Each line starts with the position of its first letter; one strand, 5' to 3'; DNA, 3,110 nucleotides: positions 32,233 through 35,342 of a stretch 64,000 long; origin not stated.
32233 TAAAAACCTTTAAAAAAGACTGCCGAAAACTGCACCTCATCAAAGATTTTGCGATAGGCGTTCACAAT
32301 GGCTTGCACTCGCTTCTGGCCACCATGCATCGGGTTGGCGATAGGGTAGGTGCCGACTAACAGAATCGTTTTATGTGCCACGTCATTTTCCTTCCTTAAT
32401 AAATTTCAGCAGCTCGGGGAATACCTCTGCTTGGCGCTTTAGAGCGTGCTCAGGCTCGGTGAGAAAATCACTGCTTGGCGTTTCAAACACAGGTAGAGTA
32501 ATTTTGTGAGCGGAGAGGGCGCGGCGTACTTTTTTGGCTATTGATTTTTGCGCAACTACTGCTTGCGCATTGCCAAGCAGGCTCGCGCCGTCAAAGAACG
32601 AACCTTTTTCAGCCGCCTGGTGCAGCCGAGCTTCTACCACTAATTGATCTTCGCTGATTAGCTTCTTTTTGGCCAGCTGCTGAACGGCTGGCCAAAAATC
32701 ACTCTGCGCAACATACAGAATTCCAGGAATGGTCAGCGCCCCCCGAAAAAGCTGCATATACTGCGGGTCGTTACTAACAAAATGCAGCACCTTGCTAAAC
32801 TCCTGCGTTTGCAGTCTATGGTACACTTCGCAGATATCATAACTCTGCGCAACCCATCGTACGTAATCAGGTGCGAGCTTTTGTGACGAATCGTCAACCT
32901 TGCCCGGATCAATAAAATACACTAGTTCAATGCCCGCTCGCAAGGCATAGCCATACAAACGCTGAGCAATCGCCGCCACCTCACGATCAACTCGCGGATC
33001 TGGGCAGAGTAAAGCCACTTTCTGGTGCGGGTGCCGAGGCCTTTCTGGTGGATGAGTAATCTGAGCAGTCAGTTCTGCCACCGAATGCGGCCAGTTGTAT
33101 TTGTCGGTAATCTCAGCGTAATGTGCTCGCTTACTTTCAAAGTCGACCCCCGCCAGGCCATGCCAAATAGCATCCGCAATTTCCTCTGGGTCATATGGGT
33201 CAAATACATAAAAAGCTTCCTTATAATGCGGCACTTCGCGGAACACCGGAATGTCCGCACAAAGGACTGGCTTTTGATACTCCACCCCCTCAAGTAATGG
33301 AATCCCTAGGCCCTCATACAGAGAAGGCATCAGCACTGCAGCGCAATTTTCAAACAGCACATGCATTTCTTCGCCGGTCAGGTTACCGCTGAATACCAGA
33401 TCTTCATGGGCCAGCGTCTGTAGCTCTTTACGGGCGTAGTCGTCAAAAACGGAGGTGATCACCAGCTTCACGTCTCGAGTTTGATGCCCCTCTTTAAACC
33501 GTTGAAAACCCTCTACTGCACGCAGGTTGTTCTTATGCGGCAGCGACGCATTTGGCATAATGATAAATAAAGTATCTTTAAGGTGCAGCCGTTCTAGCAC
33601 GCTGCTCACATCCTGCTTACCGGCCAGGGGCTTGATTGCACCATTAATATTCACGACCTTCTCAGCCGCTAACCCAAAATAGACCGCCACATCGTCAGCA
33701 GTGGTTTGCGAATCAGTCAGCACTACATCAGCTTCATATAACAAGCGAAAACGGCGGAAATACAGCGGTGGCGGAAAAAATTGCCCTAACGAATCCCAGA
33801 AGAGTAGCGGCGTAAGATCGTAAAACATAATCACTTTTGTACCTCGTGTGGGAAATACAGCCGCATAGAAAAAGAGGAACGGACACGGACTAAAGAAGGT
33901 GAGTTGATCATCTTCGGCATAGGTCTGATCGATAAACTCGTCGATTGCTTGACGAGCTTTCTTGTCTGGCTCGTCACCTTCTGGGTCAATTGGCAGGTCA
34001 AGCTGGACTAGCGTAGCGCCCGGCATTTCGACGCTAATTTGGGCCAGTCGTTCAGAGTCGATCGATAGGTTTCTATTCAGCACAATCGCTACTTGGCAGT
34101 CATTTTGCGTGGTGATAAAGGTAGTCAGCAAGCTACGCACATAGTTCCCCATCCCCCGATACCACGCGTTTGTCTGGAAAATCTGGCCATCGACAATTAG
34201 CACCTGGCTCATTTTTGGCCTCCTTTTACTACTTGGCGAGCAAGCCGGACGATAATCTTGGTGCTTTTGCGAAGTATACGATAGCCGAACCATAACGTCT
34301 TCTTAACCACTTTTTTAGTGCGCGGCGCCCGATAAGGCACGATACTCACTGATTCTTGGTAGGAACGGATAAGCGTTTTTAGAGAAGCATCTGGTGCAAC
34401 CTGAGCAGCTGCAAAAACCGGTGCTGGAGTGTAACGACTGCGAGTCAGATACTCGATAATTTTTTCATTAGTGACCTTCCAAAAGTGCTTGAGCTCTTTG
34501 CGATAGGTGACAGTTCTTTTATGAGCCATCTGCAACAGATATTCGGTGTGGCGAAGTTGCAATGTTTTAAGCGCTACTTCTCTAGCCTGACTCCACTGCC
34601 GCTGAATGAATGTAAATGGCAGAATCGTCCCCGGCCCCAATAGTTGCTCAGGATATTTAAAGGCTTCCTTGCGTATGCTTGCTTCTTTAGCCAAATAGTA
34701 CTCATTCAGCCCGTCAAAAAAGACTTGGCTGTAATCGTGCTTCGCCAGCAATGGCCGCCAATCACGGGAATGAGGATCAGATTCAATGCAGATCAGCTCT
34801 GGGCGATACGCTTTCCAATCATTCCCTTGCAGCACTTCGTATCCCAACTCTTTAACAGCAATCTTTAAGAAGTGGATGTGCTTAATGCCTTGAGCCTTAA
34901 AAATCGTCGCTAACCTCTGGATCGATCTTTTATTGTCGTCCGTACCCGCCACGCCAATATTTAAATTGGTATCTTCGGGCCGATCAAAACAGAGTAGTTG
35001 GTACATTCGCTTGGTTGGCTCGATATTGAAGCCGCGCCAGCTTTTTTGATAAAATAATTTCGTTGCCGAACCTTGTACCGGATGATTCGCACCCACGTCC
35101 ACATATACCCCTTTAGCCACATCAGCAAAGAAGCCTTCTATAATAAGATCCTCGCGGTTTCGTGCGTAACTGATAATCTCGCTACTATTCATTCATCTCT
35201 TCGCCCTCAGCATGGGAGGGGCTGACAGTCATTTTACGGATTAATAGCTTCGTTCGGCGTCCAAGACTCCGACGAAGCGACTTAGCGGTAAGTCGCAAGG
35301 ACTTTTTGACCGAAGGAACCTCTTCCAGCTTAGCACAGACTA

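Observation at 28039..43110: ABC-transporter-dependent homopolymer glycan locus with paired FkbM methyltransferases and a GDP-6-deoxyhexose branch (CPA/O9a-like logic)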

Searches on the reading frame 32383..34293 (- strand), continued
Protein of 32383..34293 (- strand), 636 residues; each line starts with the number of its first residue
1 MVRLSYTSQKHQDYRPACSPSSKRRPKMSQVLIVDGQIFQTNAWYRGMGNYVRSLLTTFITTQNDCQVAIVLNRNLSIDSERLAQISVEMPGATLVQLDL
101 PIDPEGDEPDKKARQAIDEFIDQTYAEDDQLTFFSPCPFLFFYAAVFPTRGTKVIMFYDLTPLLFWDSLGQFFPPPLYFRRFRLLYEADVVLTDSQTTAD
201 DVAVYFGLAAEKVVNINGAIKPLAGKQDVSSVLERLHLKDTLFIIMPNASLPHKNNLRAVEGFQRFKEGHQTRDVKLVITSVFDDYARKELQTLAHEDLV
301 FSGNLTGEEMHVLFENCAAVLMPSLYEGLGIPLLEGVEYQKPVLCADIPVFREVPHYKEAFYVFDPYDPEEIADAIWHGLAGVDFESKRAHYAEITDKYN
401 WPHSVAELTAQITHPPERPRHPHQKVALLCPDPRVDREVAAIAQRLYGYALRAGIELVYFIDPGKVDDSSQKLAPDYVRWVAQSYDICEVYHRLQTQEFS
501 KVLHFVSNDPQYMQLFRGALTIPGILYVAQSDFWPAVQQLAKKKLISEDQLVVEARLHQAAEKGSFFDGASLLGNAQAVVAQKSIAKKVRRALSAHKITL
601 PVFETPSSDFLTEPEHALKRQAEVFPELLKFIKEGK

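Call 65: search_solved_structures(query=L055:8187-9668:+, max_evalue=0.01, show_alignments=1)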
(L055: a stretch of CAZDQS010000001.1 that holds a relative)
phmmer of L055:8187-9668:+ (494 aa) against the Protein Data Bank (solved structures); distinct sequences matched with E-value up to 0.01: 21.
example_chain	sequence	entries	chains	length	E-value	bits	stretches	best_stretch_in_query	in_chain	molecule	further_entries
4uw0_A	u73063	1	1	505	1.9e-30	109.4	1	56-430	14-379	WBDD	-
4azw_A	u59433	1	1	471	3.4e-30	108.5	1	56-430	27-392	WBDD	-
4ax8_A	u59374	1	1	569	4e-30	108.3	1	56-430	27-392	WBDD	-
4azs_A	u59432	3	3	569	4e-30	108.3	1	56-430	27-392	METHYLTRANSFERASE WBDD | WBDD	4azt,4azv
8z62_A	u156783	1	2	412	0.0015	20.6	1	90-144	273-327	23S rRNA (uracil(747)-C(5))-methyltransferase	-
5xvf_A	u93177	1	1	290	0.004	19.2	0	356-431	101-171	Serine/threonine-protein kinase PAK 4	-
2bva_A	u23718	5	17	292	0.0041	19.2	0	356-431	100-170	P21-ACTIVATED KINASE 4 | Serine/threonine-protein kinase PAK 4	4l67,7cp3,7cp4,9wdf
5xva_A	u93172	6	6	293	0.0041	19.2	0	356-431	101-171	Serine/threonine-protein kinase PAK 4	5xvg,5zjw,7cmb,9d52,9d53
4o0v_A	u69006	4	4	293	0.0041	19.2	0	356-431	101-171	Serine/threonine-protein kinase PAK 4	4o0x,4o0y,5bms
2x4z_A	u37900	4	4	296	0.0042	19.2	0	356-431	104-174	SERINE/THREONINE-PROTEIN KINASE PAK 4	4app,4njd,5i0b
8ahg_A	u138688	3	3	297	0.0043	19.2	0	356-431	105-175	Serine/threonine-protein kinase PAK 4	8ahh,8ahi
2q0n_A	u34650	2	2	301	0.0044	19.1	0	356-431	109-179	Serine/threonine-protein kinase PAK 4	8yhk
2cdz_A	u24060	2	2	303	0.0045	19.1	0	356-431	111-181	SERINE/THREONINE-PROTEIN KINASE PAK 4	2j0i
5ved_A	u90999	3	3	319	0.005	18.9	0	356-431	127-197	Serine/threonine-protein kinase PAK 4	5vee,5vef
4xbu_A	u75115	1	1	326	0.0053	18.9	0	356-431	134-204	Serine/threonine-protein kinase PAK 4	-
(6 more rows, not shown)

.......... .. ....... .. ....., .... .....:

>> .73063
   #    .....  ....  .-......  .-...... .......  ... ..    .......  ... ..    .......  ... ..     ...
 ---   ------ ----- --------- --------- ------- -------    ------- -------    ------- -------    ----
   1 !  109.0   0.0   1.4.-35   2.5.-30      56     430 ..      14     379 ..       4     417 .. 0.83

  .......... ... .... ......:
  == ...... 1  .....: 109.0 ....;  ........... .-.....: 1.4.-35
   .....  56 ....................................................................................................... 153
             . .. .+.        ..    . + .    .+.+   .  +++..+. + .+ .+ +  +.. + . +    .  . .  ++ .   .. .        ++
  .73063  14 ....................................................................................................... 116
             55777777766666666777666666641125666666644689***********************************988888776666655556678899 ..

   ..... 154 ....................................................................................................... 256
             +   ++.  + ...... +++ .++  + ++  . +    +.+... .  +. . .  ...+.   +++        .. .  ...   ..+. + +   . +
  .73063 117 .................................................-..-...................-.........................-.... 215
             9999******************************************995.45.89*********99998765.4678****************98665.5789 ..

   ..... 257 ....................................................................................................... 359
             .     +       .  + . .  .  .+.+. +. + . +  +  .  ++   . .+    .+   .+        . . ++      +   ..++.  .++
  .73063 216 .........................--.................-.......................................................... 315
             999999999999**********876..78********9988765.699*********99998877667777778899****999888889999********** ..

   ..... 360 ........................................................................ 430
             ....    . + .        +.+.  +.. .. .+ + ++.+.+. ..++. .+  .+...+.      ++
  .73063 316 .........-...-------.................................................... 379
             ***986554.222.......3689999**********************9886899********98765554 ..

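Call 101: search_protein_families(library=pfam, proteins=[P0028], max_evalue=0.01)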
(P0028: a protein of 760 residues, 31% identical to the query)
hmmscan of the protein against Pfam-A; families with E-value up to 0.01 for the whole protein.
P0028 (760 aa): 3 families
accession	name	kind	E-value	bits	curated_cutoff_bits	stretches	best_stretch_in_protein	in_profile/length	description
PF00534.26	Glycos_transf_1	-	5.5e-19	68.8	26.4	1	206-354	7-161/172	Glycosyl transferases group 1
PF13692.12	Glyco_trans_1_4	-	8.4e-14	52.5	27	1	260-350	49-141/142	Glycosyl transferases group 1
PF20706.3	GT4-conflict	-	0.00024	20.7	26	0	674-718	296-338/385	Family 4 Glycosyltransferase in conflict systems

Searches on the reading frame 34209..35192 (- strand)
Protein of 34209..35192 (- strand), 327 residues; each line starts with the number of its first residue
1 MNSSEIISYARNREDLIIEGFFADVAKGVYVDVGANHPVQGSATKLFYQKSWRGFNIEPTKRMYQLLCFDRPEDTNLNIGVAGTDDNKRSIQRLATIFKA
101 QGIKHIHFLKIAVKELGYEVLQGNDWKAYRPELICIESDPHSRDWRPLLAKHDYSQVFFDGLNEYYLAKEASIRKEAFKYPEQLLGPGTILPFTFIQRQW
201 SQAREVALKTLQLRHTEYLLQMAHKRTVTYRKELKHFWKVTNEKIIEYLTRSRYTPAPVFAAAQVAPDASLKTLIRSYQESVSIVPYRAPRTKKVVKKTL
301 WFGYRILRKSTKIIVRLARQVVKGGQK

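Call 3: search_protein_families(library=pfam, proteins=[window:34209-35192:-])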
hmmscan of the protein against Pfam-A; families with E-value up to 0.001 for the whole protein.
window:34209-35192:- (327 aa): 1 family
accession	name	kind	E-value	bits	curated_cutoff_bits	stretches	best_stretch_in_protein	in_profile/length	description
PF05050.19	Methyltransf_21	-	7.9e-11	42.8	22.7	1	92-154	100-171/173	Methyltransferase FkbM domain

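Call 6: search_protein_families(library=ncbifam, proteins=[window:34209-35192:-], max_evalue=0.01)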
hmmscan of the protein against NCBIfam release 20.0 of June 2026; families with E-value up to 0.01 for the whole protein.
window:34209-35192:- (327 aa): 1 family
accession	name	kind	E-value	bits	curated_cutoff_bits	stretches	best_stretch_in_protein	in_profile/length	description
TIGR01444.1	fkbM_fam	subfamily_domain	6.7e-05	23.4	37.7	0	29-68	1-39/143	FkbM family methyltransferase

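Call 19: search_protein_families(library=pfam, proteins=[window:34209-35192:-], max_evalue=5)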
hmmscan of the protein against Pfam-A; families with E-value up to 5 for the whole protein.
window:34209-35192:- (327 aa): 2 families
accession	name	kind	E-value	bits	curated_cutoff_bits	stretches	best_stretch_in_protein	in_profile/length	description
PF05050.19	Methyltransf_21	-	7.9e-11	42.8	22.7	2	92-154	100-171/173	Methyltransferase FkbM domain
PF00579.31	tRNA-synt_1b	-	0.17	11.6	21.1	1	105-135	124-155/292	tRNA synthetases class I (W and Y)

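Call 26: search_solved_structures(query=window:34209-35192:-, max_evalue=1)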
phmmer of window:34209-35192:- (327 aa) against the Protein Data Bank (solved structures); distinct sequences matched with E-value up to 1: 0.
